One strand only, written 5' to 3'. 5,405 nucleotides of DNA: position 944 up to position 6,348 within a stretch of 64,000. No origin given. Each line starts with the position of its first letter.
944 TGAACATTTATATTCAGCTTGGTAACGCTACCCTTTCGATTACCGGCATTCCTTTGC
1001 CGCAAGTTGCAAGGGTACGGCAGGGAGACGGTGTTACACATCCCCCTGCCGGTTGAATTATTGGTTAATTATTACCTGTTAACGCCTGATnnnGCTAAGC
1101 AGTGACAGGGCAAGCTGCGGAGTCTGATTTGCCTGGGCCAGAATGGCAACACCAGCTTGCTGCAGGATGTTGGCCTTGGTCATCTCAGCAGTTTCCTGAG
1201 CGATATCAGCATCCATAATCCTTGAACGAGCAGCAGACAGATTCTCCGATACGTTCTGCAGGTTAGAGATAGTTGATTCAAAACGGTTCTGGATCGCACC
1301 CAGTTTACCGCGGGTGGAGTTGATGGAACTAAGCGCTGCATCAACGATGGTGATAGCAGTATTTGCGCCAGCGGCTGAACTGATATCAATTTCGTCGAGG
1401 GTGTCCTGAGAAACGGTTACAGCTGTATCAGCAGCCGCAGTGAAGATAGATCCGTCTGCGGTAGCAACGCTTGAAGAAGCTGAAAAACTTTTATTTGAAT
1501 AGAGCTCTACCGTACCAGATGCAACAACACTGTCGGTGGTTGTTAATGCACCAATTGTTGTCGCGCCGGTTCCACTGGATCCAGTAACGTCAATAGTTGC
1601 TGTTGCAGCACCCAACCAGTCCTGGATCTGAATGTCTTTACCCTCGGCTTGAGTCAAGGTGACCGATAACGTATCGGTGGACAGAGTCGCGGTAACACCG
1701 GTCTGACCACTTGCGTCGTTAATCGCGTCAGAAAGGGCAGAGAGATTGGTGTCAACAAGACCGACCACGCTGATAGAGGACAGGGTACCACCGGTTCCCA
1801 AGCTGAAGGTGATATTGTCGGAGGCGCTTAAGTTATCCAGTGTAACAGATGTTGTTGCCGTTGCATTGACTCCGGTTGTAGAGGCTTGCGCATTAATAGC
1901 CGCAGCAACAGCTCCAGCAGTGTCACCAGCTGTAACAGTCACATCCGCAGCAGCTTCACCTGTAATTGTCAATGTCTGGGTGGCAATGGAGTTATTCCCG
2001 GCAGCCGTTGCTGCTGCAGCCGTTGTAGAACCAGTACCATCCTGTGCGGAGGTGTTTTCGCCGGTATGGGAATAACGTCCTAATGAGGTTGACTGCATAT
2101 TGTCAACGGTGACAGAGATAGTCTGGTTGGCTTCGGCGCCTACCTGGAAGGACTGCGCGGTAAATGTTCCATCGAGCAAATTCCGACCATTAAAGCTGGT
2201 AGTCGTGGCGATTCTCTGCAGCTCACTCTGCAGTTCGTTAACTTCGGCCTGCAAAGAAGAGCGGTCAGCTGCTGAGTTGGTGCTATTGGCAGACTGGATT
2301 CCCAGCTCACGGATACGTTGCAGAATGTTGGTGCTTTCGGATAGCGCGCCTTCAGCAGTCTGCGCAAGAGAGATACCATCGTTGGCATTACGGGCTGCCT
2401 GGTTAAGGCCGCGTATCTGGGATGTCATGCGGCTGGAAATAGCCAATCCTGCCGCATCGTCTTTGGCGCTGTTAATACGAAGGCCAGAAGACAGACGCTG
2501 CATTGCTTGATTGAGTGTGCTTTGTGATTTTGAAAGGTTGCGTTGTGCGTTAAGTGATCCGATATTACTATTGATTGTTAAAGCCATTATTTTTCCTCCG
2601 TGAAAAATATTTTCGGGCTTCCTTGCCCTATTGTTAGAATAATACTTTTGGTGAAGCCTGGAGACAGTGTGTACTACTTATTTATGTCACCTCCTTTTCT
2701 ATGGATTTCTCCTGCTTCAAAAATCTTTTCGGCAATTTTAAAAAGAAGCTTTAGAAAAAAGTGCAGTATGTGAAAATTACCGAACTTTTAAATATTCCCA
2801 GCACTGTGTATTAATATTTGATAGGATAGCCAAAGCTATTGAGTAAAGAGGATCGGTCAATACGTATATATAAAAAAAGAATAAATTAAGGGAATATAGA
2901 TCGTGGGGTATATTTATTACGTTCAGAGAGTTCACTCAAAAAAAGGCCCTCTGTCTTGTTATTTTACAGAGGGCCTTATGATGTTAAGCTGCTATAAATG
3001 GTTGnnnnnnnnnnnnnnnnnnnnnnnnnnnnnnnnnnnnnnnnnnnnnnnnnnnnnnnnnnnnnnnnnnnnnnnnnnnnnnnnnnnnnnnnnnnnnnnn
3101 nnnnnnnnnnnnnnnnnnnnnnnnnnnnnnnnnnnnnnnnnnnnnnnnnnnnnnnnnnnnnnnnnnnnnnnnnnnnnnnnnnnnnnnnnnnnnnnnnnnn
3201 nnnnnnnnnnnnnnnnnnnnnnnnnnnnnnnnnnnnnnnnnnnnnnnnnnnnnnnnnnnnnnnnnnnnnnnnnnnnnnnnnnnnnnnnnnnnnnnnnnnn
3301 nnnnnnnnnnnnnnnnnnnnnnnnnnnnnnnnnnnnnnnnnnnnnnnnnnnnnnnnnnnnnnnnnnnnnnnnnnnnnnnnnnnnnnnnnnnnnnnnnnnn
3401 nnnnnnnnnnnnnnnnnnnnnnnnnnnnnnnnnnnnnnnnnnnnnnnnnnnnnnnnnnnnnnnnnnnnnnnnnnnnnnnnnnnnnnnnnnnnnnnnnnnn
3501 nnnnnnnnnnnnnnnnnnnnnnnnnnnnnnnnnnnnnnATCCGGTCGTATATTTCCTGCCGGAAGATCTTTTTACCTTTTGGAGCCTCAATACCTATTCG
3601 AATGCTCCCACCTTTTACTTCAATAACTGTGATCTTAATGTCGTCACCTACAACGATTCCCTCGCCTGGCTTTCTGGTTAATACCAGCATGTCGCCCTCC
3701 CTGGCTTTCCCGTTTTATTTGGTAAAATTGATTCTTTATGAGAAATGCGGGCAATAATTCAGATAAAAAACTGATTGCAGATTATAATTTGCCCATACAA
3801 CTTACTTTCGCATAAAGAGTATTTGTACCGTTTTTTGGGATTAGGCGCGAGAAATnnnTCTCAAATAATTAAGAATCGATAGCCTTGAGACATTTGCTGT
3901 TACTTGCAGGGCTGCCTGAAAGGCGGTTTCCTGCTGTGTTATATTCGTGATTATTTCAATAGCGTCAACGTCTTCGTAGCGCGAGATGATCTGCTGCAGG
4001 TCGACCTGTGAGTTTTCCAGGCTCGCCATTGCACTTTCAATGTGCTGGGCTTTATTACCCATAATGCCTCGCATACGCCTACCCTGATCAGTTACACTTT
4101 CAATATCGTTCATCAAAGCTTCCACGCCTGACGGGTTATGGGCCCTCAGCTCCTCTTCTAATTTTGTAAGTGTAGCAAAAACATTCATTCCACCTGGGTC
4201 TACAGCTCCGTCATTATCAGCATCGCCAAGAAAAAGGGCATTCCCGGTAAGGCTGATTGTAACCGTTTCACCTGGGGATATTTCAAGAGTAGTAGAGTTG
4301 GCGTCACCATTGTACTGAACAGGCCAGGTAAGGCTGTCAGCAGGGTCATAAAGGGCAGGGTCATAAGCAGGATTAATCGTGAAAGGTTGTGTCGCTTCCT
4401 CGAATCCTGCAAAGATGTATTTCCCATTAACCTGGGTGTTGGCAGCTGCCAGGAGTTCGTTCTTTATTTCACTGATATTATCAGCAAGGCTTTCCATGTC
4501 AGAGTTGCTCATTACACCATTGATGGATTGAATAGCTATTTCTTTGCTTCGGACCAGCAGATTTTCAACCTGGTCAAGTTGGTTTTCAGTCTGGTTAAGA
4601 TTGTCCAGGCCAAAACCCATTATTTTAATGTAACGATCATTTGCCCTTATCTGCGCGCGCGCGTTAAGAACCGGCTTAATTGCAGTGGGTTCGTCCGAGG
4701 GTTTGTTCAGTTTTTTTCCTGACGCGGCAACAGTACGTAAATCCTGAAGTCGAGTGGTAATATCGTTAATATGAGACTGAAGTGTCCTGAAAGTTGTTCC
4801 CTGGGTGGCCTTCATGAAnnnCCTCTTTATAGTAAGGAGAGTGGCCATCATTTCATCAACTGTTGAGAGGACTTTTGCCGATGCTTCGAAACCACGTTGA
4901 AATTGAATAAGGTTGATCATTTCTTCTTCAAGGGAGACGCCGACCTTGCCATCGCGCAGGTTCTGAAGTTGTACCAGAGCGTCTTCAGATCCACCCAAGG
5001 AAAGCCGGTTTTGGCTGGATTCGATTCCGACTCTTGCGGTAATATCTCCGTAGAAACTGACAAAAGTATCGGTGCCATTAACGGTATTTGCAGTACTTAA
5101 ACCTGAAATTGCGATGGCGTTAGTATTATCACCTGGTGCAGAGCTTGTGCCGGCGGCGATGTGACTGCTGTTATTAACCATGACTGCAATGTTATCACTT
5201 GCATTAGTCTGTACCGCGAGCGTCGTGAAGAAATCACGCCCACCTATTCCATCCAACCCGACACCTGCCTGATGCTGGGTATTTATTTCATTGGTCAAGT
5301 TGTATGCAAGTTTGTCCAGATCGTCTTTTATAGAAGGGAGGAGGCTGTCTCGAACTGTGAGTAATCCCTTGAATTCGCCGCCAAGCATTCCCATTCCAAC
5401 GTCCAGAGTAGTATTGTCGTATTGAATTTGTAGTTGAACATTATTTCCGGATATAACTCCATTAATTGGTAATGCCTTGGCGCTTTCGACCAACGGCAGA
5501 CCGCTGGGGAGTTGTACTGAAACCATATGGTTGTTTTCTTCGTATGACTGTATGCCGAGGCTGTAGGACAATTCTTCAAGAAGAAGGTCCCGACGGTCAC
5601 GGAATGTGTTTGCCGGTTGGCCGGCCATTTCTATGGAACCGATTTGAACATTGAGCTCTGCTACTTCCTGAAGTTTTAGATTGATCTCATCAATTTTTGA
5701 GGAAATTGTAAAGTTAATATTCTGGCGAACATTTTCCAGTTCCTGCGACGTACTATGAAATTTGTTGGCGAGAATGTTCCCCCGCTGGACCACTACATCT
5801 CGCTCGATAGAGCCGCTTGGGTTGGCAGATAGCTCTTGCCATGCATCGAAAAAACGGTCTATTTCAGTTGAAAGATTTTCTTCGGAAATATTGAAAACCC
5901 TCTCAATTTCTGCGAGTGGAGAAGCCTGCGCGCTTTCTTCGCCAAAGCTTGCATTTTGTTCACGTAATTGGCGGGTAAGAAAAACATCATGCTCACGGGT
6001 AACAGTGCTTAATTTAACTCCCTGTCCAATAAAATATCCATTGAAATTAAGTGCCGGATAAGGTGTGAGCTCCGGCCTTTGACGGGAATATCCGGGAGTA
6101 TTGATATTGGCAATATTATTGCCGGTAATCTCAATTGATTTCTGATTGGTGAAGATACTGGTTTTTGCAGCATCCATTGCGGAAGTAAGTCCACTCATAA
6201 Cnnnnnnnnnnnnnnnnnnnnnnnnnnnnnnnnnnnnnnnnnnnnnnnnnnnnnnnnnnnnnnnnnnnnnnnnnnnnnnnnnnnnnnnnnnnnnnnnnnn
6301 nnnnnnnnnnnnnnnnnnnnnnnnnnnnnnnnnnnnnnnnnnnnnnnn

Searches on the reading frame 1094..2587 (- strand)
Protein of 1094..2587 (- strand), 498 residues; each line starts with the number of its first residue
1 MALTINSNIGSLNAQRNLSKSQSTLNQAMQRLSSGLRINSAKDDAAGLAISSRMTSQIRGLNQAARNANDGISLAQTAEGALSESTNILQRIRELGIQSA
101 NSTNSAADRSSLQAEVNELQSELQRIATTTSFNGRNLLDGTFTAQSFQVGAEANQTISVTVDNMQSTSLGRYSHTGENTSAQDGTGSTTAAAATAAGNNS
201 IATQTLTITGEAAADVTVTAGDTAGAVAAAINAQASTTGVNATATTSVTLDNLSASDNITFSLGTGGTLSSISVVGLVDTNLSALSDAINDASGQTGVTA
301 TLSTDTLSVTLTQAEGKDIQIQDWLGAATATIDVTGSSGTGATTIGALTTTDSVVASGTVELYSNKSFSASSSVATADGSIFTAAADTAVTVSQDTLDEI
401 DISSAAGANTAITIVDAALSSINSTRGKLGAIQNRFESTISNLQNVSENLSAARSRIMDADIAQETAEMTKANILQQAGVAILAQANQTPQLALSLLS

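Call 39: search_protein_families(library=pfam, proteins=[window:1094-2587:-], max_evalue=0.00001)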
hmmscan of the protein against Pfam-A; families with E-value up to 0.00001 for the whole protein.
window:1094-2587:- (498 aa): 3 families
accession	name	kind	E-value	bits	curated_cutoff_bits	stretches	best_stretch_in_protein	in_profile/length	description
PF00669.25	Flagellin_N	-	2.3e-46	157.7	26.6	1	5-143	1-139/139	Bacterial flagellin N-terminal helical region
PF00700.27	Flagellin_C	-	1.8e-27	95.9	23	1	412-497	1-86/86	Bacterial flagellin C-terminal helical region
PF07196.18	Flagellin_IN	-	1.1e-11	45.2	22.7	2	205-247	1-46/55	Flagellin hook IN motif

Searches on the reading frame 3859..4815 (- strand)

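Call 39: search_protein_families(library=pfam, proteins=[window:3859-4815:-], max_evalue=0.00001)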
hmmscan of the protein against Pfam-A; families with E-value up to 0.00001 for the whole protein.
window:3859-4815:- (319 aa): 2 families
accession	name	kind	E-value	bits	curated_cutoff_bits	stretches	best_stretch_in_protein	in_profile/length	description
PF00669.25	Flagellin_N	-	5.5e-16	59.3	26.6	1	12-137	10-136/139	Bacterial flagellin N-terminal helical region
PF00700.27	Flagellin_C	-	4.4e-08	33.8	23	1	238-318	4-86/86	Bacterial flagellin C-terminal helical region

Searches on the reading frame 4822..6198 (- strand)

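Call 39: search_protein_families(library=pfam, proteins=[window:4822-6198:-], max_evalue=0.00001)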
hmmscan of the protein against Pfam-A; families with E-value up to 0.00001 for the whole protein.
window:4822-6198:- (459 aa): 2 families
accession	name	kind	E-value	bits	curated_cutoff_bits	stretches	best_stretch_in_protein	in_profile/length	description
PF22638.1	FlgK_D1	-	3.1e-58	197.6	28.6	1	95-324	1-233/233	Flagellar hook-associated protein FlgK helical domain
PF06429.18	Flg_bbr_C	-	7.1e-14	51.5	23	1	420-456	9-45/46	Flagellar basal body rod FlgEFG protein C-terminal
